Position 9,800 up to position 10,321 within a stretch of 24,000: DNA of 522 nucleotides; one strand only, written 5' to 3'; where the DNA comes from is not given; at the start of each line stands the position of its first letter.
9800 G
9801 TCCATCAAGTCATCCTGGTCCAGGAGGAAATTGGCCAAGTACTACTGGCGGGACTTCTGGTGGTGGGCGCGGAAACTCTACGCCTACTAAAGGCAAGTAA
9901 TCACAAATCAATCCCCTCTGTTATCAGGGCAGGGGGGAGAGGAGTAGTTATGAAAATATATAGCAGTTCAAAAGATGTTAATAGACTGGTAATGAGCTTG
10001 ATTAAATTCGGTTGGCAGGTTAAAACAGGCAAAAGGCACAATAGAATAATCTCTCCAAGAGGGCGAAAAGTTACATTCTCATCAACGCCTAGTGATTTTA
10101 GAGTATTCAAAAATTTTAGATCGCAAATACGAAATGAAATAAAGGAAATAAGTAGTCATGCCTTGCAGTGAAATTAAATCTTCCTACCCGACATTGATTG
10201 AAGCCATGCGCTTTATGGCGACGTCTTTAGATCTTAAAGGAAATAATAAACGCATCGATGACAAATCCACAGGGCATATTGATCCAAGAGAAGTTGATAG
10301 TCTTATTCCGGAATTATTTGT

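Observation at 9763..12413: Coupled trio (45-aa Gly-rich peptide, 73-aa HicA-like protein, 751-aa unknown-domain/ankyrin protein) in an island cargo slot: best candidate for an undescribed system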

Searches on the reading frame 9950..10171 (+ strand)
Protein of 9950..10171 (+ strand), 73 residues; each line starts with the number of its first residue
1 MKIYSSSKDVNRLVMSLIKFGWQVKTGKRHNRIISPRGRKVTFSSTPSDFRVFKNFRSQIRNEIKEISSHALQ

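Call 8: search_protein_families(library=pfam, proteins=[window:9950-10171:+], max_evalue=1)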
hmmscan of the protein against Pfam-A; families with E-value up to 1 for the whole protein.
window:9950-10171:+ (73 aa): 0 families

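Call 9: search_protein_families(library=padloc, proteins=[window:9950-10171:+], max_evalue=1)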
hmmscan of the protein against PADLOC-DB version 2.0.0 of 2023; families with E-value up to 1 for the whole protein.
window:9950-10171:+ (73 aa): 1 family
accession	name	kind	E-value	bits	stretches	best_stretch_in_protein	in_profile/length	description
PDLC02910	HicA-like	-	2.6e-22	76.5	1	4-61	3-59/61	-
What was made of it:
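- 9950..10171 (+): Gene B: a 73-aa HicA-like small protein, the putative RNase/RNA-binding effector. His30 is invariant. PADLOC PDLC02910 'HicA-like', E 2.6e-22 (call 9).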

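Call 10: search_protein_families(library=ncbifam, proteins=[window:9950-10171:+], max_evalue=0.1)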
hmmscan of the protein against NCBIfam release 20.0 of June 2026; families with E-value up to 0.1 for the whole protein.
window:9950-10171:+ (73 aa): 0 families

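Call 42: search_solved_structures(query=A3, max_evalue=10, show_alignments=3)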
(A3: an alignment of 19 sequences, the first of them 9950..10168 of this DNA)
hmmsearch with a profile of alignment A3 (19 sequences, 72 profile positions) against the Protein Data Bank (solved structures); distinct sequences matched with E-value up to 10: 6.
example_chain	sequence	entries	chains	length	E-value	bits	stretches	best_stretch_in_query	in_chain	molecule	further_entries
8rg5_A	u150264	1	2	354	1.3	12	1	7-34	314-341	Glycoside-hydrolase family GH114 TIM-barrel domain-containing protein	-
8rg3_A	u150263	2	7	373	1.4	11.9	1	7-34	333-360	Glycoside-hydrolase family GH114 TIM-barrel domain-containing protein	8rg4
1h3m_A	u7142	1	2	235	1.4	11.9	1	27-51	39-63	2-C-METHYL-D-ERYTHRITOL 4-PHOSPHATE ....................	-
3n9w_A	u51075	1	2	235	1.4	11.9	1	27-51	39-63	2-C-methyl-D-erythritol 4-phosphate cytidylyltransferase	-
1i52_A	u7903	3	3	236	1.4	11.8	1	27-51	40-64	4-DIPHOSPHOCYTIDYL-2-C-METHYLERYTHRITOL SYNTHASE | 4-DIPHOSPHOCYTIDYL-2-C-METHYLERYTHRITOL SYNTHETASE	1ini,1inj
1vgt_A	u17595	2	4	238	1.4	11.8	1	27-51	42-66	2-C-methyl-D-erythritol 4-phosphate cytidylyltransferase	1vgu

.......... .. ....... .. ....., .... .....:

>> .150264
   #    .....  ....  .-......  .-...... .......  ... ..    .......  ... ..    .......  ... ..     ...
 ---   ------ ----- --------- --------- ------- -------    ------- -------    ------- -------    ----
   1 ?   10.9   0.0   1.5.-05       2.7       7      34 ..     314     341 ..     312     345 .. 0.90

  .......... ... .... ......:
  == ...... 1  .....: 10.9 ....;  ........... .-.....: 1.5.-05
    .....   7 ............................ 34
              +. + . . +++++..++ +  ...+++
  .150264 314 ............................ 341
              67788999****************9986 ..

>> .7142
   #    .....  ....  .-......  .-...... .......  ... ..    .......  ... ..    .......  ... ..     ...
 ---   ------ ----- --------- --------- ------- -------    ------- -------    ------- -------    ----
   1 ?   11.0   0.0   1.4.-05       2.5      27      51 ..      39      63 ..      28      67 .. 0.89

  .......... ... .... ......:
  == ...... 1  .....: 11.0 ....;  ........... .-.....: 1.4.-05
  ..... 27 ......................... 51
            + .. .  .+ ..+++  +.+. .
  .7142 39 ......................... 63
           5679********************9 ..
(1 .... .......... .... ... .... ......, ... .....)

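Call 43: search_protein_families(library=pfam, alignment_id=A3, max_evalue=1)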
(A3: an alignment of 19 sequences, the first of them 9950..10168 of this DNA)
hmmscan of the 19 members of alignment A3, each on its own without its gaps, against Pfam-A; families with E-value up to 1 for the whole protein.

A. member 1, window:9950-10168:+ (73 aa): 0 families

B. families by the number of members that match (of 19 scanned): 10 families
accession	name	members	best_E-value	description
PF07927.17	HicA_toxin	4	0.00022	HicA toxin of bacterial toxin-antitoxin,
PF12375.13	DUF3653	4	0.014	Phage protein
PF18514.6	MDY2_C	3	0.012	Ubiquitin-like protein MDY2, C-terminal domain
PF12607.13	DUF3772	1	0.0054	Protein of unknown function (DUF3772)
PF07411.17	DUF1508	1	0.042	Domain of unknown function (DUF1508)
PF16774.11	Dit_N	1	0.087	Distal tail protein, N-terminal domain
PF08134.16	cIII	1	0.095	cIII protein family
PF21100.3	MCM_C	1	0.14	MCM protein C-terminal winged helix-turn-helix domain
PF19147.5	DUF5829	1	0.18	Family of unknown function (DUF5829)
PF08820.15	DUF1803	1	0.21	Domain of unknown function (DUF1803)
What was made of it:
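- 9950..10171 (+): Pfam HicA_toxin gives weak hits in 4 of 19 relatives and none for this protein (calls 8, 43).
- On HicA toxin family (Pfam PF07927 HicA_toxin): Only 4 of 19 relatives give weak hits, best E 2.2e-4 (call 43).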

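Call 58: find_homologous_proteins(query=A3, max_evalue=0.001)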
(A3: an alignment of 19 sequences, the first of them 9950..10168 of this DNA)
Query A3 (19 sequences) (73 aa, profile of the alignment): 70 proteins with E <= 0.001 among 135 candidates.
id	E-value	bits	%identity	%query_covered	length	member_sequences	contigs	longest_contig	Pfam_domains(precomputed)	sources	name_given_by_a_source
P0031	9.3e-31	123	46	97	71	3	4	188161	-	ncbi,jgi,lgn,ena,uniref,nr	ncbi:hypothetical protein H4J59_01060 [Colwellia sp. MB02u-10]|uniref:hypothetical protein n=1 Tax=C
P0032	2.6e-30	122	44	97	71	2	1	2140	-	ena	-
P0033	3.0e-30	121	51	97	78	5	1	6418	-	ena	-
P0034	3.9e-30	121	51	84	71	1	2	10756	-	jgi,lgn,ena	jgi:hypothetical protein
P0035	7.8e-30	120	45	97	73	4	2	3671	-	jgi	-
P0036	8.3e-30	120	50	88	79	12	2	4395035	-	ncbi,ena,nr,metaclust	ncbi:hypothetical protein I607_14120 [Alteromonas mediterranea U4]|nr:hypothetical protein I607_1412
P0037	1.3e-27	113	50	85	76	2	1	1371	-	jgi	-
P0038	1.7e-27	113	39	92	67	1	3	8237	-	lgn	-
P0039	1.7e-27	113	44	84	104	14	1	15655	-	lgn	-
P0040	3.0e-27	112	38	97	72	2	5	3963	-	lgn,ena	-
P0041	7.5e-27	111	39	84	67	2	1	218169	-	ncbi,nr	ncbi:hypothetical protein CGI55_16525 [Vibrio parahaemolyticus]|nr:hypothetical protein CGI55_16525 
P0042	1.1e-26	110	48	88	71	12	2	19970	-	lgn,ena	-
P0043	1.5e-26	110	41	90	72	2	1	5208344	-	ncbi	-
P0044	3.1e-26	109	52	79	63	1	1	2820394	-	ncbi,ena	-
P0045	5.5e-26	108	48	84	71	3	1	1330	-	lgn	-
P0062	2.6e-23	99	39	84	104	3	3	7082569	-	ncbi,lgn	-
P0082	5.3e-20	89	47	79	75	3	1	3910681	-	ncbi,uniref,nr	ncbi:hypothetical protein BMG03_10570 [Thioclava nitratireducens]|uniref:Uncharacterized protein n=1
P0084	7.5e-20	88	34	88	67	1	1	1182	PF07927.18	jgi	jgi:hypothetical protein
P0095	3.0e-17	80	34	92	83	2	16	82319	-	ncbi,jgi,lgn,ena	-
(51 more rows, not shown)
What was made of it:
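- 9950..10171 (+): The family is narrow, 70 clusters (call 58).
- On HicA toxin family (Pfam PF07927 HicA_toxin): One cluster (P0084) carries a precomputed PF07927 hit (call 58).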

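Call 59: find_encoding_contigs(protein=P0082, flank=7000, max_places=2)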
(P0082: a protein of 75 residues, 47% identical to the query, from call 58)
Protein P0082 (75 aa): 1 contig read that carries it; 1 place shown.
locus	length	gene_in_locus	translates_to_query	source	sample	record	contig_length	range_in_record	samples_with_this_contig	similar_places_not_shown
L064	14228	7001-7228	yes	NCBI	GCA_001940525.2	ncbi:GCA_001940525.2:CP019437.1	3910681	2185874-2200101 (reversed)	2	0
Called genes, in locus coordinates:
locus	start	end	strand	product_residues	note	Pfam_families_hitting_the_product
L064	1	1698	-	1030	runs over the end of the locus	PF04313:HSDR_N, PF04851:ResIII, PF18766:SWI2_SNF2, PF22679:T1R_D3-like, PF11867:T1RH-like_C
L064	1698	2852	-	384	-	PF14088:DUF4268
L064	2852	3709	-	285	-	-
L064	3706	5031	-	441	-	PF01420:Methylase_S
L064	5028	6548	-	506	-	PF12161:HsdM_N, PF02384:N6_Mtase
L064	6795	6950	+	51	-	-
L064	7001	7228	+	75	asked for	-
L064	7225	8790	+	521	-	-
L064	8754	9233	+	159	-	PF00023:Ank (faint), PF12796:Ank_2 (faint), PF13606:Ank_3 (faint), PF13637:Ank_4 (faint)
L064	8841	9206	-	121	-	-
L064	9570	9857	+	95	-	PF11112:PyocinActivator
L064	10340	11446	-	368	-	PF13685:Fe-ADH_2, PF01761:DHQ_synthase, PF24621:DHQS_C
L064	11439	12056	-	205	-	PF13238:AAA_18 (weak), PF01202:SKI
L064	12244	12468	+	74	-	-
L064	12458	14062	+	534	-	-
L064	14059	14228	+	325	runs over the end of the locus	PF02899:Phage_int_SAM_1, PF13495:Phage_int_SAM_4 (faint), PF00589:Phage_integrase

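Call 60: find_encoding_contigs(protein=P0062, flank=7000, max_places=2)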
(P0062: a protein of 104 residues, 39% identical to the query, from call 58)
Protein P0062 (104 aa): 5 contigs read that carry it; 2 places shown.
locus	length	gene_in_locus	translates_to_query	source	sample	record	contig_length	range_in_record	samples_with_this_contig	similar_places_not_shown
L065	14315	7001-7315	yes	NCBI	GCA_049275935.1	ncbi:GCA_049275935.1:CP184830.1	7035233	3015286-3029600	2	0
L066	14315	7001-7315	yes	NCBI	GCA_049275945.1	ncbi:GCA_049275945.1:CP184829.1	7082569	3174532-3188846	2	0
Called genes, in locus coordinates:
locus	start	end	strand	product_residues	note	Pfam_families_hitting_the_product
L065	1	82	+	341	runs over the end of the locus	PF00144:Beta-lactamase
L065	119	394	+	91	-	-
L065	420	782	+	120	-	-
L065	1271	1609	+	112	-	PF00543:P-II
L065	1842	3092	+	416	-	PF00909:Ammonium_transp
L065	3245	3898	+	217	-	PF08722:Tn7_TnsA-like_N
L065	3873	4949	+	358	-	-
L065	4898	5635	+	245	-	PF09299:Mu-transpos_C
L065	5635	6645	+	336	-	PF05621:TniB, PF13401:AAA_22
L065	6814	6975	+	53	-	PF04927:SMP (weak), PF06140:Ifi-6-16 (weak)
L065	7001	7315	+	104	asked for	-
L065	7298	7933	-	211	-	PF01810:LysE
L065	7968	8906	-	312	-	PF08007:JmjC_2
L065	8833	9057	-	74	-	-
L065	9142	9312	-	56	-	-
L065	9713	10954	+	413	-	PF06527:TniQ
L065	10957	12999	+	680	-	PF09614:Cas_Csy2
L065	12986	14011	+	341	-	PF09615:Cas_Csy3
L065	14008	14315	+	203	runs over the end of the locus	PF09618:Cas_Csy4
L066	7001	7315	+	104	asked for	-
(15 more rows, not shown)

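Call 61: find_encoding_contigs(protein=P0095, flank=7000, max_places=3)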
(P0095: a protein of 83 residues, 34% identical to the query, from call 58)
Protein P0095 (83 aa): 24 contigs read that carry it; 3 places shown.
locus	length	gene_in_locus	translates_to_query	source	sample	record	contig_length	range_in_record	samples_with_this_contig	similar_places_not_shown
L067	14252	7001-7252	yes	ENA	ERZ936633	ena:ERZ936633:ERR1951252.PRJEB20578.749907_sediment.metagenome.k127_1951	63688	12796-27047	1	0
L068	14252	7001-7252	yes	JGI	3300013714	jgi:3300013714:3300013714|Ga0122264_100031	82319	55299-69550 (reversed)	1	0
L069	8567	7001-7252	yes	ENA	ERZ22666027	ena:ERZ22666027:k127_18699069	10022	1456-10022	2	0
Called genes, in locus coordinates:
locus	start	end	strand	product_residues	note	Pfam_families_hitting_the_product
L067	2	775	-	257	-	PF11227:DUF3025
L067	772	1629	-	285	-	PF01936:NYN, PF12872:OST-HTH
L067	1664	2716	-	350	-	PF04909:Amidohydro_2 (weak), PF01979:Amidohydro_1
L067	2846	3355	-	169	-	-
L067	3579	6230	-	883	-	-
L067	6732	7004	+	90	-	PF14903:WG_beta_rep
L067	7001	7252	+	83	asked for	-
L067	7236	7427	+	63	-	-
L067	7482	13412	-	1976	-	PF00005:ABC_tran (faint), PF00931:NB-ARC (faint), PF01583:APS_kinase (faint), PF02463:SMC_N (faint), PF02492:cobW (faint), PF03193:RsgA_GTPase (faint), PF17755:UvrA_DNA-bind, PF17760:UvrA_inter, +21 more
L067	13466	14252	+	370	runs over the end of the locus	PF13433:Peripla_BP_5, PF13458:Peripla_BP_6, PF01094:ANF_receptor (weak)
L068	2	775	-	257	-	PF11227:DUF3025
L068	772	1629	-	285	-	PF01936:NYN, PF12872:OST-HTH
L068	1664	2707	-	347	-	PF01979:Amidohydro_1, PF04909:Amidohydro_2 (weak)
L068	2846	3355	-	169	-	-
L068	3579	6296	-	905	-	-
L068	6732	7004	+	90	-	PF14903:WG_beta_rep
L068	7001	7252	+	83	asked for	-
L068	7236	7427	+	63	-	-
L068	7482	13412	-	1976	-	PF00005:ABC_tran (faint), PF00931:NB-ARC (faint), PF01583:APS_kinase (faint), PF02463:SMC_N (faint), PF02492:cobW (faint), PF03193:RsgA_GTPase (faint), PF17755:UvrA_DNA-bind, PF17760:UvrA_inter, +22 more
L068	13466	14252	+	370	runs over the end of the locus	PF13433:Peripla_BP_5, PF13458:Peripla_BP_6, PF01094:ANF_receptor (weak)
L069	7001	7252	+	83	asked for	-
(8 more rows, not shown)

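Call 73: search_protein_families(library=padloc, proteins=[L067:3579-6230:-, L067:6732-7004:+, L067:7001-7252:+, L067:7236-7427:+, L068:3579-6296:-, L064:7225-8790:+, L064:6795-6950:+, L065:7001-7315:+, L065:6814-6975:+, L067:2846-3355:-], max_evalue=0.01)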
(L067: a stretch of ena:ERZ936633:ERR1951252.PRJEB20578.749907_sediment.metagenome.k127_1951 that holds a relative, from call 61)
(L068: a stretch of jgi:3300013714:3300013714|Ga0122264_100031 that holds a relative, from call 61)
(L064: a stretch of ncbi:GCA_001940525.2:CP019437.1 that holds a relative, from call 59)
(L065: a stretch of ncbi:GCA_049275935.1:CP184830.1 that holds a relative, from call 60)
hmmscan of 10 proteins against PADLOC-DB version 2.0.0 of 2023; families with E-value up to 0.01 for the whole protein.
L067:3579-6230:- (883 aa): 0 families

L067:6732-7004:+ (90 aa): 0 families

L067:7001-7252:+ (83 aa): 1 family
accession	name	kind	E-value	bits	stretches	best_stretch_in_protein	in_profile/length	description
PDLC02910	HicA-like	-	3.2e-24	82.6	1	1-62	1-60/61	-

L067:7236-7427:+ (63 aa): 0 families

L068:3579-6296:- (905 aa): 0 families

L064:7225-8790:+ (521 aa): 2 families
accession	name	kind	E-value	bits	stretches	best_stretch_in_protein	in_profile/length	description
PDLC02908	Ankyrin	-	3.3e-06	23.7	1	436-502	738-803/880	-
PDLC04783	PDC-M72A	-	0.00012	19.5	1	438-502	233-297/392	-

L064:6795-6950:+ (51 aa): 0 families

L065:7001-7315:+ (104 aa): 1 family
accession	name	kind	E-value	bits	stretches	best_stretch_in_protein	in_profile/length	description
PDLC02910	HicA-like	-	1.6e-23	80.3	1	12-70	2-59/61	-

L065:6814-6975:+ (53 aa): 0 families

L067:2846-3355:- (169 aa): 0 families
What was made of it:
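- Tried and rejected: Probing other HicA-like neighbourhoods did not help (call 73).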

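Call 84: search_solved_structures(query=A5, max_evalue=10, show_alignments=2)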
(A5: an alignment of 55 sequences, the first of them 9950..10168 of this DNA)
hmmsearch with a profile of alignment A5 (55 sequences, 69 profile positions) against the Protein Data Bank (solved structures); distinct sequences matched with E-value up to 10: 5.
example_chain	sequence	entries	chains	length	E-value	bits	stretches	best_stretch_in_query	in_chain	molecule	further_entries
1h3m_A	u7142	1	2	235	0.89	12.5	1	26-51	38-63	2-C-METHYL-D-ERYTHRITOL 4-PHOSPHATE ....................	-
3n9w_A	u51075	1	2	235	0.89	12.5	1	26-51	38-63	2-C-methyl-D-erythritol 4-phosphate cytidylyltransferase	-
1i52_A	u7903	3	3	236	0.89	12.5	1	26-51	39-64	4-DIPHOSPHOCYTIDYL-2-C-METHYLERYTHRITOL SYNTHASE | 4-DIPHOSPHOCYTIDYL-2-C-METHYLERYTHRITOL SYNTHETASE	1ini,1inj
1vgt_A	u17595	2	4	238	0.9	12.5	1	26-51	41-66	2-C-methyl-D-erythritol 4-phosphate cytidylyltransferase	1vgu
5xxu_S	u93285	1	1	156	2.1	11.3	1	9-51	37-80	Ribosomal protein uS13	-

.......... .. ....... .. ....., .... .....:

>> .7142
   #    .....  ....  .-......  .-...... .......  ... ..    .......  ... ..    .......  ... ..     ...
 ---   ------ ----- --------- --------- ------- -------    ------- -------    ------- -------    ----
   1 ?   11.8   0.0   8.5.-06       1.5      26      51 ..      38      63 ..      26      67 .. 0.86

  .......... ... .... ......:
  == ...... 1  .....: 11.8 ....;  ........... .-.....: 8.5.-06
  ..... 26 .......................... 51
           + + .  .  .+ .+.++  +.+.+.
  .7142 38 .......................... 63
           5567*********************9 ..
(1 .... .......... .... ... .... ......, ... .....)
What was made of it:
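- On HicA toxin family (Pfam PF07927 HicA_toxin): A profile search of PDB sequences found no HicA structure (calls 42, 84).
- Tried and rejected: Profile searches of PDB sequences with 19- and 55-sequence HicA-like alignments found no HicA structure (calls 42, 84).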

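Call 113: search_protein_families(library=phrogs, proteins=[window:9950-10168:+], max_evalue=0.01)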
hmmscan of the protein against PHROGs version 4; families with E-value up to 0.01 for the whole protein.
window:9950-10168:+ (73 aa): 4 families
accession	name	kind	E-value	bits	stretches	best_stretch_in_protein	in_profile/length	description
phrog_2089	-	unknown function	8.1e-09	36.3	1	6-61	28-86/107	-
phrog_2053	-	unknown function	6.6e-06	26.9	1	16-68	15-69/72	-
phrog_3655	-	unknown function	0.001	20.1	1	4-62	4-66/73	-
phrog_17008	-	unknown function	0.001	19.9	1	13-64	109-160/166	-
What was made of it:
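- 9950..10171 (+): PHROG 2089 and 2053 hits (call 113).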
